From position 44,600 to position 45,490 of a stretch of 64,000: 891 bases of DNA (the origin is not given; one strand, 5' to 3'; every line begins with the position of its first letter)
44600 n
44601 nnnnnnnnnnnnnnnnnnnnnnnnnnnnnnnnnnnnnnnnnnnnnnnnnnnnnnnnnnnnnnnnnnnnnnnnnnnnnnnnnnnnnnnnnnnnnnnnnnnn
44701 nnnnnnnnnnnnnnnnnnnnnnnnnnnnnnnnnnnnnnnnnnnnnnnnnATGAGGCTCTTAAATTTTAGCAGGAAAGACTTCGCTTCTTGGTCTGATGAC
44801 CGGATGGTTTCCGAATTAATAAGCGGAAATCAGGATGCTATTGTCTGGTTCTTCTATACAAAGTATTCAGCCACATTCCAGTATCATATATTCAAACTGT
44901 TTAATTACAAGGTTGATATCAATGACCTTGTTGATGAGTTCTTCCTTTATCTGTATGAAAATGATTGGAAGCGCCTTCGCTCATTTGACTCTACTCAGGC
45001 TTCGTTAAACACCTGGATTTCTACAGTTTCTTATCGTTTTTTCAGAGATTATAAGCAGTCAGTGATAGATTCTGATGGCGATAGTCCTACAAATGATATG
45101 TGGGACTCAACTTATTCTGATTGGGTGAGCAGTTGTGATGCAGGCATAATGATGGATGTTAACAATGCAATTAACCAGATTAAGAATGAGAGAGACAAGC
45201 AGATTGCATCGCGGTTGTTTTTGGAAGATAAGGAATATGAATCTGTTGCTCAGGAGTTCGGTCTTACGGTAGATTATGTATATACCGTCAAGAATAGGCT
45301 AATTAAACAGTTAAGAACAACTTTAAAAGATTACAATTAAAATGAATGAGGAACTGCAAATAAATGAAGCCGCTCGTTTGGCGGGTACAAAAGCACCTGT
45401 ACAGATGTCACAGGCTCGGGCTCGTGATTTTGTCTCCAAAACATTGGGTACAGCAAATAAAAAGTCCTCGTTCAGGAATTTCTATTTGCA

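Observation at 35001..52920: Ten-gene, 18-kb operon of exported proteins built around a caspase-fold protease, DUF4384/LPP20-like proteins, two transglutaminase-fold paralogs and an internal ECF sigma/anti-sigma pair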

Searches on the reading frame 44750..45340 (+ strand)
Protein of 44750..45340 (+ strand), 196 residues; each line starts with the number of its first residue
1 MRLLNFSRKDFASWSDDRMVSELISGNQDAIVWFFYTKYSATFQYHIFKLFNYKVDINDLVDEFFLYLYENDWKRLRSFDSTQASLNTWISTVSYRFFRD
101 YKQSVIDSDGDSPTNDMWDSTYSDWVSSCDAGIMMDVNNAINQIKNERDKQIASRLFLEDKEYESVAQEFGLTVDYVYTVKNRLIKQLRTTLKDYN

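Call 4: search_protein_families(library=pfam, proteins=[window:44750-45340:+], max_evalue=0.01)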
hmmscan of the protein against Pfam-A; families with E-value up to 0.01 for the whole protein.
window:44750-45340:+ (196 aa): 1 family
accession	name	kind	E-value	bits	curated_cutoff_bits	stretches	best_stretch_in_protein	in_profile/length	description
PF04542.20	Sigma70_r2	-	0.007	16.6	24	0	36-101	2-64/71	Sigma-70 region 2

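Call 5: search_protein_families(library=ncbifam, proteins=[window:44750-45340:+], max_evalue=0.01)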
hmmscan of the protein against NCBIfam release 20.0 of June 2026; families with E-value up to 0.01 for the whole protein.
window:44750-45340:+ (196 aa): 19 families
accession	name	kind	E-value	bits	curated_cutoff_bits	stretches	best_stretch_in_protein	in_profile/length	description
TIGR02937.1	sigma70-ECF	superfamily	1.4e-10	41.1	42.9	1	35-191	6-164/165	sigma-70 family RNA polymerase sigma factor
TIGR02985.1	Sig70_bacteroi1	subfamily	2.5e-06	27.8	126.4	1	35-192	6-162/162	RNA polymerase sigma-70 factor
NF007216.0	PRK09638.1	equivalog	1.1e-05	25.3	194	1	16-194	5-173/180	RNA polymerase sigma factor SigY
NF007227.0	PRK09645.1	subfamily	1.9e-05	24.6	202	1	29-191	12-169/177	sigma-70 family RNA polymerase sigma factor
NF009172.0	PRK12519.1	subfamily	5.2e-05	22.9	222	1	8-195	8-192/194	RNA polymerase sigma factor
NF005248.0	PRK06759.1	equivalog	6.4e-05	22.7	133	1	54-193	23-155/156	RNA polymerase factor sigma-70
NF007221.0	PRK09639.1-6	subfamily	0.00018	21.5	322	1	46-191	30-169/176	RNA polymerase sigma factor SigX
NF008895.0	PRK11924.3-2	equivalog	0.00028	20.8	259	1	67-191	13-137/140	RNA polymerase sigma factor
NF009183.0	PRK12531.1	equivalog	0.00034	20.4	353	1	36-190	33-187/194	RNA polymerase sigma factor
NF008890.0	PRK11924.1-3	equivalog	0.00054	19.4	284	1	41-194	50-203/205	RNA polymerase sigma factor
NF009168.0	PRK12515.1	subfamily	0.00069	19.2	236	1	14-188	7-175/189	RNA polymerase sigma factor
TIGR02952.1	Sig70_famx2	equivalog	0.00093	19.1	206.45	1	26-191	8-169/170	ECF subfamily RNA polymerase sigma factor, BldN family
NF004113.0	PRK05602.1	equivalog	0.0024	17.5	208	1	15-193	31-202/211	RNA polymerase sigma factor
NF002626.0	PRK02290.1-4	equivalog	0.0037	16.1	485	1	140-180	91-130/380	3-dehydroquinate synthase II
NF009195.0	PRK12543.1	subfamily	0.0044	16.5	197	0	18-104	9-89/192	RNA polymerase sigma factor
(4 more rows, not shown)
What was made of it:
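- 44750..45340 (+): G7: divergent ECF-type sigma-70 family factor (196 aa), with no export signal. TIGR02937 E 1.4e-10, 41.1 bits against a cut-off of 42.9, aligned over the full length (call 5).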

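Call 6: search_protein_families(library=padloc, proteins=[window:44750-45340:+], max_evalue=0.01)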
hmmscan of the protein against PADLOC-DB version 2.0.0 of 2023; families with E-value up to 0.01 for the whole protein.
window:44750-45340:+ (196 aa): 0 families

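Call 83: search_protein_families(library=ncbifam, alignment_id=A7, max_evalue=0.001)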
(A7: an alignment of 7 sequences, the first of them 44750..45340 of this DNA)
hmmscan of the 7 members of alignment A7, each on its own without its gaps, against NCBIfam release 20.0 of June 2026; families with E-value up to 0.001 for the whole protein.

A. member 1, window:44750-45340:+ (196 aa): 12 families
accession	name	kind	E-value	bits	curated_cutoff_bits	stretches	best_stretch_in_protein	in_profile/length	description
TIGR02937.1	sigma70-ECF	superfamily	1.4e-10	41.1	42.9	1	35-191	6-164/165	sigma-70 family RNA polymerase sigma factor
TIGR02985.1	Sig70_bacteroi1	subfamily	2.5e-06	27.8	126.4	1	35-192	6-162/162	RNA polymerase sigma-70 factor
NF007216.0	PRK09638.1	equivalog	1.1e-05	25.3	194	1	16-194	5-173/180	RNA polymerase sigma factor SigY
NF007227.0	PRK09645.1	subfamily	1.9e-05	24.6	202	1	29-191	12-169/177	sigma-70 family RNA polymerase sigma factor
NF009172.0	PRK12519.1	subfamily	5.2e-05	22.9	222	1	8-195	8-192/194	RNA polymerase sigma factor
NF005248.0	PRK06759.1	equivalog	6.4e-05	22.7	133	1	54-193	23-155/156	RNA polymerase factor sigma-70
NF007221.0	PRK09639.1-6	subfamily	0.00018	21.5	322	1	46-191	30-169/176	RNA polymerase sigma factor SigX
NF008895.0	PRK11924.3-2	equivalog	0.00028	20.8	259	1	67-191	13-137/140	RNA polymerase sigma factor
NF009183.0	PRK12531.1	equivalog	0.00034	20.4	353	1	36-190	33-187/194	RNA polymerase sigma factor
NF008890.0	PRK11924.1-3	equivalog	0.00054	19.4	284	1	41-194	50-203/205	RNA polymerase sigma factor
NF009168.0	PRK12515.1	subfamily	0.00069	19.2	236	1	14-188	7-175/189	RNA polymerase sigma factor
TIGR02952.1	Sig70_famx2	equivalog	0.00093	19.1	206.45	0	26-191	8-169/170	ECF subfamily RNA polymerase sigma factor, BldN family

B. families by the number of members that match (of 7 scanned): 21 families
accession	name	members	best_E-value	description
TIGR02937.1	sigma70-ECF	7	1.2e-13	sigma-70 family RNA polymerase sigma factor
NF007216.0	PRK09638.1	7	1e-07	RNA polymerase sigma factor SigY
TIGR02985.1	Sig70_bacteroi1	7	1e-06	RNA polymerase sigma-70 factor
NF009183.0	PRK12531.1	6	2.9e-07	RNA polymerase sigma factor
TIGR02952.1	Sig70_famx2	5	1.2e-08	ECF subfamily RNA polymerase sigma factor, BldN family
NF009168.0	PRK12515.1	5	3.5e-08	RNA polymerase sigma factor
NF007227.0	PRK09645.1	5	5.9e-06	sigma-70 family RNA polymerase sigma factor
NF004113.0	PRK05602.1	4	1.4e-06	RNA polymerase sigma factor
NF008890.0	PRK11924.1-3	4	6.9e-06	RNA polymerase sigma factor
NF005248.0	PRK06759.1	3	6.4e-05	RNA polymerase factor sigma-70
NF008895.0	PRK11924.3-2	3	0.00028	RNA polymerase sigma factor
NF010500.0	PRK13919.1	2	4.2e-07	putative RNA polymerase sigma E protein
NF009172.0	PRK12519.1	2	1.3e-06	RNA polymerase sigma factor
NF007221.0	PRK09639.1-6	2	1.1e-05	RNA polymerase sigma factor SigX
NF009167.0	PRK12514.1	2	1.9e-05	RNA polymerase sigma factor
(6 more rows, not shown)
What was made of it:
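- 44750..45340 (+): 7 of 7 orthologues hit it, best 1.2e-13 (call 83).
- On ECF (group 4) sigma-70 factors: 7 of 7 orthologues match, best 1.2e-13 (call 83).
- Closest known: ECF sigma / anti-sigma pairs with positive autoregulation. Same: A two-domain sigma-70 family protein matches the ECF superfamily model over its full length (calls 5, 83).
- ECF sigma: calls 5, 83.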
